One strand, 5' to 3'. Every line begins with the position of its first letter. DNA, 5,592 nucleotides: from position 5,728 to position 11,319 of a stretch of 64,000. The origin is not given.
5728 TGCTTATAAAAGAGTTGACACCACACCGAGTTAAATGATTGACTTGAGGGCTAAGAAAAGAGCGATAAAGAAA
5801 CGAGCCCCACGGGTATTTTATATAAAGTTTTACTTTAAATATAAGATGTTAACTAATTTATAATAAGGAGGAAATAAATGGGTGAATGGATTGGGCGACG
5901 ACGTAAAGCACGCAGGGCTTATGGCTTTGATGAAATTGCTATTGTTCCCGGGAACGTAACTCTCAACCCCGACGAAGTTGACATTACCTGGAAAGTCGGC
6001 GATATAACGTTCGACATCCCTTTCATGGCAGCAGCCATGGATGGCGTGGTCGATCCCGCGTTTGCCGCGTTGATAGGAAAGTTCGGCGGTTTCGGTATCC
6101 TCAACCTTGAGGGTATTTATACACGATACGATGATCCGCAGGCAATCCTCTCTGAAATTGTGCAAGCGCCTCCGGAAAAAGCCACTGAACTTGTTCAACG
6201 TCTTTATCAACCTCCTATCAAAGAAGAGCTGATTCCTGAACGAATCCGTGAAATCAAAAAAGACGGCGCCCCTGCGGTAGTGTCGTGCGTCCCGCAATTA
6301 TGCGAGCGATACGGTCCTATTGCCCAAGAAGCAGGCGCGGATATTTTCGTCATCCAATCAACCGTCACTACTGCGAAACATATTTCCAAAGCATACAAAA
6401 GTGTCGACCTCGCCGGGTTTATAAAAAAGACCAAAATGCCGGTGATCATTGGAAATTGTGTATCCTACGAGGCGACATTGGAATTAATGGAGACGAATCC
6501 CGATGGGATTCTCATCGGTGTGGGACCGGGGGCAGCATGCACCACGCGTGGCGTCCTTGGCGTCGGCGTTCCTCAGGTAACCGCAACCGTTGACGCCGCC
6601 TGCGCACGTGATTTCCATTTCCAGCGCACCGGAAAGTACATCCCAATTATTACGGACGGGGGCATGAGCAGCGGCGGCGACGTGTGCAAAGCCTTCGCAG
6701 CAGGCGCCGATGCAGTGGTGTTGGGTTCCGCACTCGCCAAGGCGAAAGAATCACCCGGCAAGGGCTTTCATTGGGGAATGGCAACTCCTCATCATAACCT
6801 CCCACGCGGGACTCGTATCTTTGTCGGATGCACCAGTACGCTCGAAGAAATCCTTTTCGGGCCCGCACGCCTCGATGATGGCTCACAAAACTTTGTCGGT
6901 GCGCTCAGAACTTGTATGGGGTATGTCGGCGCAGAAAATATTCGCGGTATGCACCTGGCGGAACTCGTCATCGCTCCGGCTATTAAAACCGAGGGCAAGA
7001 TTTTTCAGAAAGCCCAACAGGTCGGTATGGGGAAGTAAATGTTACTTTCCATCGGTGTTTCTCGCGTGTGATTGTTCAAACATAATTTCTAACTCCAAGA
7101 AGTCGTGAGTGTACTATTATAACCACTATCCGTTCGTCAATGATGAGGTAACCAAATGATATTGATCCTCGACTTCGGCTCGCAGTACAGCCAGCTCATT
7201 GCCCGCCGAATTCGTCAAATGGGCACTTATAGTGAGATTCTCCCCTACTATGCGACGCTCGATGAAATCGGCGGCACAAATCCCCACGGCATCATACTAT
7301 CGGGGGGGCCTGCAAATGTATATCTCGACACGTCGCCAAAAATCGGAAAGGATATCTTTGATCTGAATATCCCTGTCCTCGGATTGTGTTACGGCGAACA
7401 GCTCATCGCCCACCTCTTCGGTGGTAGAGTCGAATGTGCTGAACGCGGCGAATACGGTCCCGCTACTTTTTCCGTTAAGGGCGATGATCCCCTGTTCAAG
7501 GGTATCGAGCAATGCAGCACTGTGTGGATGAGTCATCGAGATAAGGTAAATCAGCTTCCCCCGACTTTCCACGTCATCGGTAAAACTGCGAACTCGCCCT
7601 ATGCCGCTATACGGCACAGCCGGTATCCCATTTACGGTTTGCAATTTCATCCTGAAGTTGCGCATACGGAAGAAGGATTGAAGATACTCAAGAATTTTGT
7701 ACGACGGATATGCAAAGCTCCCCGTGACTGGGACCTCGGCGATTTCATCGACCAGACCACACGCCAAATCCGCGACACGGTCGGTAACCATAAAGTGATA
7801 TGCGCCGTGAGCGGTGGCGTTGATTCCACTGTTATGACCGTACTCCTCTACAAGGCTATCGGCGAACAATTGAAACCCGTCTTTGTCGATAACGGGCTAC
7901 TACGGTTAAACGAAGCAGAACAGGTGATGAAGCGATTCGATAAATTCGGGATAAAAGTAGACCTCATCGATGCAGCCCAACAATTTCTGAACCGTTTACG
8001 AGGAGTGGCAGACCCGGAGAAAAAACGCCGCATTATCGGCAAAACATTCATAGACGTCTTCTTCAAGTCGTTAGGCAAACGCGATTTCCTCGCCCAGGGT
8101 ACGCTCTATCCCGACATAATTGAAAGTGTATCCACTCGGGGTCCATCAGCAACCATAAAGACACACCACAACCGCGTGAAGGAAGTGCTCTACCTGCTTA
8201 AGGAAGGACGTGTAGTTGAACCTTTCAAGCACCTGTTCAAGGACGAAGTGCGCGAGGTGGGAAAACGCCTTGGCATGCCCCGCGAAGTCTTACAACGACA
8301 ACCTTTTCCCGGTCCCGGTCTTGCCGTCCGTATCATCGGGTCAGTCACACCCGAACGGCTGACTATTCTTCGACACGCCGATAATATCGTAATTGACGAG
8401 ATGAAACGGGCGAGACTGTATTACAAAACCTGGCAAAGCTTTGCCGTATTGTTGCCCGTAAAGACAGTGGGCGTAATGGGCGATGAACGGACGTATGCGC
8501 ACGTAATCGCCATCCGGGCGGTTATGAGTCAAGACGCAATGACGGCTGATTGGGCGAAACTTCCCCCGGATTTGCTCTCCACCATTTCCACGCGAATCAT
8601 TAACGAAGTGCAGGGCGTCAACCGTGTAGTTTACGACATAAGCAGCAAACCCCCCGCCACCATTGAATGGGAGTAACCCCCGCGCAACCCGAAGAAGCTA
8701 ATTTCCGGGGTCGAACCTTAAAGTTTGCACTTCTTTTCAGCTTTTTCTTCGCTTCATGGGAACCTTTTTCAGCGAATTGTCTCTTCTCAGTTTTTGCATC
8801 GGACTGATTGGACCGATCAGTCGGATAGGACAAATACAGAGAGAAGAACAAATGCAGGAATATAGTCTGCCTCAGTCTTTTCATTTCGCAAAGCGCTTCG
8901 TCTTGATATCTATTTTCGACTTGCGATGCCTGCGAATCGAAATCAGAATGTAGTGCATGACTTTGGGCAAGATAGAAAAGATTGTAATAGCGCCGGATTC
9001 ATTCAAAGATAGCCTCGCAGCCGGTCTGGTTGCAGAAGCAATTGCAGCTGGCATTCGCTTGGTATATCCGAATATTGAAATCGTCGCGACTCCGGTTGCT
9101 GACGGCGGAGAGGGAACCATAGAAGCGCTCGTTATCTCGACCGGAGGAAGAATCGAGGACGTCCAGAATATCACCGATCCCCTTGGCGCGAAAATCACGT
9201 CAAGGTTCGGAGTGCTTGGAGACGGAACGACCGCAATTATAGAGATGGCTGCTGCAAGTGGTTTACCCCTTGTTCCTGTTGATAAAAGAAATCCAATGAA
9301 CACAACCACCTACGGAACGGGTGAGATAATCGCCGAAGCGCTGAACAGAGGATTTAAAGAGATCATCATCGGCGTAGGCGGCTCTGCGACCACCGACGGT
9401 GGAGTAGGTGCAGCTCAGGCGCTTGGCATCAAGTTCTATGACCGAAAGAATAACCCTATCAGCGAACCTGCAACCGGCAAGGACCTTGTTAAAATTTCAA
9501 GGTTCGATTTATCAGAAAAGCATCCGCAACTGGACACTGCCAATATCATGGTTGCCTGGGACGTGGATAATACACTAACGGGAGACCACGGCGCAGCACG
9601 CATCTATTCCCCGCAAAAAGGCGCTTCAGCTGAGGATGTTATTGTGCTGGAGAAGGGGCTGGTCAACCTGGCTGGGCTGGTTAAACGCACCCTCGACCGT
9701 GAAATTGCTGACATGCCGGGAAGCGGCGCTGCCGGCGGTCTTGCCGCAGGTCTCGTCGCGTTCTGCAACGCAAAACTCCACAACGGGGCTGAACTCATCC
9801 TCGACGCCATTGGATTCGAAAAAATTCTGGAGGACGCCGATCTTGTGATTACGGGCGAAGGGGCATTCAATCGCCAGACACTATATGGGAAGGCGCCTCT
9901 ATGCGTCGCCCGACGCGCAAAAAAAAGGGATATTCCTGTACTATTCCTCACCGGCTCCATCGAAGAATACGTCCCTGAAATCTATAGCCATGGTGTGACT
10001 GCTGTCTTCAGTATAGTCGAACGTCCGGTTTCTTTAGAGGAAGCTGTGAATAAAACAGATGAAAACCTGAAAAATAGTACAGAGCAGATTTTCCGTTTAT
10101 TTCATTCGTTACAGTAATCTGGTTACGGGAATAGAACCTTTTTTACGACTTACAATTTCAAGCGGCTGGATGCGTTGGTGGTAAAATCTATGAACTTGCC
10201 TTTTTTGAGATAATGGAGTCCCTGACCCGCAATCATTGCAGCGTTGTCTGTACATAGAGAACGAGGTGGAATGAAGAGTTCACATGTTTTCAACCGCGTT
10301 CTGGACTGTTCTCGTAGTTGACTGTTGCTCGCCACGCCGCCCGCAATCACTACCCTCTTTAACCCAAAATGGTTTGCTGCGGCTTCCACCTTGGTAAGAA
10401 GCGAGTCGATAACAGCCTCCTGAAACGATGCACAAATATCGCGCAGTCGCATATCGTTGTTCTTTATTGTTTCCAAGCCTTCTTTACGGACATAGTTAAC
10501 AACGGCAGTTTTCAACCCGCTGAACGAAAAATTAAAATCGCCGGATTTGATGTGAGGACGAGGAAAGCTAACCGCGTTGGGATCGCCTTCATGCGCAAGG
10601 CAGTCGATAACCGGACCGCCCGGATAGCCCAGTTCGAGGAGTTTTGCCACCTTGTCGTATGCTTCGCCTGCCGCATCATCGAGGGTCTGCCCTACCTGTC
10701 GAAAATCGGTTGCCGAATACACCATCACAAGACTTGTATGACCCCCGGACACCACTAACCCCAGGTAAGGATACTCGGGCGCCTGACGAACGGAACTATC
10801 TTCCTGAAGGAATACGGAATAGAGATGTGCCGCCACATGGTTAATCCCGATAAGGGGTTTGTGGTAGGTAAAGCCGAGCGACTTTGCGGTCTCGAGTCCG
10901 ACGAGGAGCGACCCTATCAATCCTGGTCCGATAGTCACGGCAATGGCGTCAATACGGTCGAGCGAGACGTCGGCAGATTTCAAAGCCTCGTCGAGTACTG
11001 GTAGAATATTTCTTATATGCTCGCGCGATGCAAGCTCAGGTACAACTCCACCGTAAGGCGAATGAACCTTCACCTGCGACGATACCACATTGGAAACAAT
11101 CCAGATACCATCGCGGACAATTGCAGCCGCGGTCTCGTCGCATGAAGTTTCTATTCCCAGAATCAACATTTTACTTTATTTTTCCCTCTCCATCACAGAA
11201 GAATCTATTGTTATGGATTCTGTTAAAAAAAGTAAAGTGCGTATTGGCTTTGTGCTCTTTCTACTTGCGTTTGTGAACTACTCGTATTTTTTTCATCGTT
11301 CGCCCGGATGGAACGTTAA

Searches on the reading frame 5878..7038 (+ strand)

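Call 56: search_protein_families(library=pfam, proteins=[window:5878-7038:+], max_evalue=0.00001)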
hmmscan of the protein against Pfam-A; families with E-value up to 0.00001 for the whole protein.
window:5878-7038:+ (386 aa): 3 families
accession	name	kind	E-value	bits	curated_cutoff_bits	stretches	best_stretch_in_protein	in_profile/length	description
PF00478.31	IMPDH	-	4.6e-48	164.4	25.6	1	15-297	2-250/345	IMP dehydrogenase / GMP reductase domain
PF01070.24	FMN_dh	-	5.3e-10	39.3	24.9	1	164-287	196-306/350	FMN-dependent dehydrogenase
PF03060.21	NMO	-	3.5e-08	33.7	28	1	45-297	10-236/331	Nitronate monooxygenase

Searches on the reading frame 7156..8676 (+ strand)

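Call 56: search_protein_families(library=pfam, proteins=[window:7156-8676:+], max_evalue=0.00001)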
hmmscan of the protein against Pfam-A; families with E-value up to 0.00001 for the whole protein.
window:7156-8676:+ (506 aa): 4 families
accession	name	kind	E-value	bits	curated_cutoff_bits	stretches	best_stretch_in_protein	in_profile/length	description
PF00117.34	GATase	-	2.8e-47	161.3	22.8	1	3-183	1-188/190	Glutamine amidotransferase class-I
PF00958.27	GMP_synt_C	-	6.9e-45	151.5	27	1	414-505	1-92/92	GMP synthase C terminal domain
PF02540.23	NAD_synthase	-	1.6e-08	34.4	21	0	207-274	14-82/242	NAD synthase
PF07722.19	Peptidase_C26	-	6.4e-06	26.5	20.5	0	66-167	100-219/219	Peptidase C26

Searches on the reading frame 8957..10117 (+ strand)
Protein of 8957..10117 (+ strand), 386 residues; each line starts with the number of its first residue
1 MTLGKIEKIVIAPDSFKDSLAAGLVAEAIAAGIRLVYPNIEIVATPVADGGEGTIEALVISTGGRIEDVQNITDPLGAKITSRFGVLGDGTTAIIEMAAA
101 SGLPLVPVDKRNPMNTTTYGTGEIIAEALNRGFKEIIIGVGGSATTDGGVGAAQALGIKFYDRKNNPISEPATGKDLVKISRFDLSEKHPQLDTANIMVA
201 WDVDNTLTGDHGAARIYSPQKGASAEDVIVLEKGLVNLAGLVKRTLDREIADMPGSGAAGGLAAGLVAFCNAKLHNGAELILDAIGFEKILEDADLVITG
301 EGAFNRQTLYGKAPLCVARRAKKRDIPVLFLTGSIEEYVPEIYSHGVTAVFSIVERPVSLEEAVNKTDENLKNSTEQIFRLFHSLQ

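Call 56: search_protein_families(library=pfam, proteins=[window:8957-10117:+], max_evalue=0.00001)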
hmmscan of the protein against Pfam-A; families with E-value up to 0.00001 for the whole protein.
window:8957-10117:+ (386 aa): 1 family
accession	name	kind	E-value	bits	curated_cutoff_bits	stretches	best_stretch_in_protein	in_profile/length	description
PF02595.20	Gly_kinase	-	9.1e-141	469.5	23.3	1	9-382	1-371/372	Glycerate kinase family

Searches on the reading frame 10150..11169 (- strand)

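Call 56: search_protein_families(library=pfam, proteins=[window:10150-11169:-], max_evalue=0.00001)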
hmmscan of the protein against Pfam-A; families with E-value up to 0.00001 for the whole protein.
window:10150-11169:- (339 aa): 3 families
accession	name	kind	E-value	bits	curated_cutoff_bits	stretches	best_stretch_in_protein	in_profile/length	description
PF00814.31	TsaD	-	1e-95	320.9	24.8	1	24-314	2-263/264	tRNA N6-adenosine threonylcarbamoyltransferase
PF22521.2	HypF_C_2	-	1.1e-06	29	27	1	237-302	161-228/241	Carbamoyltransferase, Kae1-like Domain, second subdomain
PF02543.21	Carbam_trans_N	-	7.7e-06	26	24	0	107-303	157-334/346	Carbamoyltransferase N-terminus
